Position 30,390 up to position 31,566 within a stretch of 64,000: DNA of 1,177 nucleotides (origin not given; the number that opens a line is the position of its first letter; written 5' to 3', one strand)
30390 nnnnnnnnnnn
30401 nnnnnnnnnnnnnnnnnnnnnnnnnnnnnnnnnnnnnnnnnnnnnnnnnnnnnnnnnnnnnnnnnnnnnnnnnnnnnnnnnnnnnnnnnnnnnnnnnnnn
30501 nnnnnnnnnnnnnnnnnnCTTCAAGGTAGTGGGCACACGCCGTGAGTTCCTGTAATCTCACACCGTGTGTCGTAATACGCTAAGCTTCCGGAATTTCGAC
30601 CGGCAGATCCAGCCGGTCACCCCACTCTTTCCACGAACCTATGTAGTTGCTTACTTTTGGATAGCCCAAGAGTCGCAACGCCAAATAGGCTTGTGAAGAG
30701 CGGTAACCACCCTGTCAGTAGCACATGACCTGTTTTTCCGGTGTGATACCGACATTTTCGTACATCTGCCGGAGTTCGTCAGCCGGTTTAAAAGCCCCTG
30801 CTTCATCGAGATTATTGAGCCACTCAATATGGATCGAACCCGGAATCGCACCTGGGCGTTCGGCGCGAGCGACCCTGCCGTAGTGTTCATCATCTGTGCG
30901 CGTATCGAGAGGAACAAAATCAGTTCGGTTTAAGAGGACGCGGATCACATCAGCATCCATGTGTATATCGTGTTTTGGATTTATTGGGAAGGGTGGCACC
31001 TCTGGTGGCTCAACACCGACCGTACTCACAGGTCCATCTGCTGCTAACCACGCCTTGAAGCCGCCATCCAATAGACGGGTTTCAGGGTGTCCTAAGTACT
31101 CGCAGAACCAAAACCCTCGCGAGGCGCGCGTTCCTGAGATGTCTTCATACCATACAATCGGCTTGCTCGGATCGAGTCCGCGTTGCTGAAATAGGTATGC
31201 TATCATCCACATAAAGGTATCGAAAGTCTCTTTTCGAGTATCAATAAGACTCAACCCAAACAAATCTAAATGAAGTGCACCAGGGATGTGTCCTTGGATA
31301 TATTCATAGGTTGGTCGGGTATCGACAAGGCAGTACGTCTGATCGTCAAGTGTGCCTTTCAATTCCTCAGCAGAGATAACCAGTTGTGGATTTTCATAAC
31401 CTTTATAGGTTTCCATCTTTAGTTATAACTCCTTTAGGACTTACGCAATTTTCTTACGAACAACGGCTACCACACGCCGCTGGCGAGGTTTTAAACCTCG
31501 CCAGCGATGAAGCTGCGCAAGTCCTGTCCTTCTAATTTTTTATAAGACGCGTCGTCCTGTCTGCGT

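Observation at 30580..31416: Rhodanese with an in-frame UGA at the catalytic cysteine position: candidate selenocysteine sulfurtransferase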

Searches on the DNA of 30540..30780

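Call 54: search_rna_families(source=window, start=30540, end=30780, threshold=evalue, max_evalue=10)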
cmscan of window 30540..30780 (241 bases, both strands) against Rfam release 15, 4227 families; matches with E-value up to 10: 1.
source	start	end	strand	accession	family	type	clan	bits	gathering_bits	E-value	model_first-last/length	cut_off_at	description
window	30588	30621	-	RF02684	Twister-P5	Gene; ribozyme;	CL00120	12.9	37.6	2.4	1-58/58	no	Type-P5 twister ribozyme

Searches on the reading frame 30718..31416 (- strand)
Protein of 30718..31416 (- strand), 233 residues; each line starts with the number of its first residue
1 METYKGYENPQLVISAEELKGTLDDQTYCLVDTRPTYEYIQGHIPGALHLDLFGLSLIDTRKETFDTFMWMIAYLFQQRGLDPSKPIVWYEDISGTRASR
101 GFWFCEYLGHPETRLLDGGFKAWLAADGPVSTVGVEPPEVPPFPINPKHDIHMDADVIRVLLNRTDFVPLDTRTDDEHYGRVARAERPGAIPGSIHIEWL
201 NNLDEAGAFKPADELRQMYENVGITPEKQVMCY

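Call 11: find_related_loci(query=window:30718-31416:-, collection=genome_contigs, flank=10000)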
Query seq(233 aa) (233 aa) in genome_contigs; peptide patterns used: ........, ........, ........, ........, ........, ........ (x = any residue, [..] = any of these).
169 stretches matched a pattern; 113 encode a relative of the query (tblastn E <= 1e-3); the best 80 are kept; 80 distinct loci.
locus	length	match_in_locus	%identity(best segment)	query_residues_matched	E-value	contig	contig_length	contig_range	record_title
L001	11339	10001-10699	99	1-233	7e-158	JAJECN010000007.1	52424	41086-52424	MAG: Candidatus Poribacteria bacterium isolate jk18xAbins.24 k141_227126, whole genome shotgun sequence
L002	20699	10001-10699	98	1-233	1e-156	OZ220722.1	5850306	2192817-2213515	MAG: Candidatus Poribacteria bacterium isolate 09e4b887-e8cc-4912-b364-6afc626817b5 genome assembly, chromosome: 1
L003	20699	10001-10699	93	1-233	5e-151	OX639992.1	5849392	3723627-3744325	MAG: uncultured Poribacteria bacterium isolate 2342930e-25dc-453b-b24c-d77caf5257d8 genome assembly, chromosome: 1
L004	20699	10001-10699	93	1-233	7e-151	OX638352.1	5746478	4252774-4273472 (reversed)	MAG: uncultured Poribacteria bacterium isolate 319d9eaa-e5ea-4d6b-972a-5b23a2ce0867 genome assembly, chromosome: 1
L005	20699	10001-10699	92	1-233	2e-150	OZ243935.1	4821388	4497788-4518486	MAG: Candidatus Poribacteria bacterium isolate 04a31957-9a65-48c7-867d-416cbb8de8da genome assembly, chromosome: 1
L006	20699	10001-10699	93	1-233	1e-150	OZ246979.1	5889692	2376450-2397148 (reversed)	MAG: Candidatus Poribacteria bacterium isolate b1f05427-043e-45ba-8b49-4d0e3d1ba290 genome assembly, chromosome: 1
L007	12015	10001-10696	93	2-233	4e-150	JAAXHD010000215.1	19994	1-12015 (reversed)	MAG: Candidatus Poribacteria bacterium isolate Plut_88880 unfiltered_Plut_88880_genomic_contig_396645, whole genome shot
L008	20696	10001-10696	93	2-233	9e-150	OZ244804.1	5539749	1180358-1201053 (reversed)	MAG: Candidatus Poribacteria bacterium isolate 01d6ffbc-f1d2-4681-b35a-d9b575322fea genome assembly, chromosome: 1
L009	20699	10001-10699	92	1-233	5e-150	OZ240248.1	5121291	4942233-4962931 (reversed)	MAG: Candidatus Poribacteria bacterium isolate b8ffb888-6308-4f48-b550-e0c295cc777e genome assembly, chromosome: 1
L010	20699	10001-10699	92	1-233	5e-150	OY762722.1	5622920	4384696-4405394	MAG: Candidatus Poribacteria bacterium isolate ed6806d3-dd7a-4409-98ee-5b7e1ebe3502 genome assembly, chromosome: 1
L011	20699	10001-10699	91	1-233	2e-148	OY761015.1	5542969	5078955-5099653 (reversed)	MAG: Candidatus Poribacteria bacterium isolate b26c8cc1-2726-459c-8d02-9adedbaa8fd6 genome assembly, chromosome: 2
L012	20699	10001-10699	92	1-233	2e-148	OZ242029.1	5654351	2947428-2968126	MAG: Candidatus Poribacteria bacterium isolate e47116a6-1c5e-4b36-9515-22f207f5838d genome assembly, chromosome: 1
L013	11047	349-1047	91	1-233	8e-148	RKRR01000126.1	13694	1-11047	MAG: Candidatus Poribacteria bacterium isolate PNGco_C_binSS2 scaffold_643, whole genome shotgun sequence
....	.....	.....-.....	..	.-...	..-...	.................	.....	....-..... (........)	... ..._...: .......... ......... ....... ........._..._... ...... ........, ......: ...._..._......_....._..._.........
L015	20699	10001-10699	91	1-233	4e-147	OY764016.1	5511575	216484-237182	MAG: Candidatus Poribacteria bacterium isolate 9fae2ea3-c9b7-404b-9456-b4c0b6541956 genome assembly, chromosome: 1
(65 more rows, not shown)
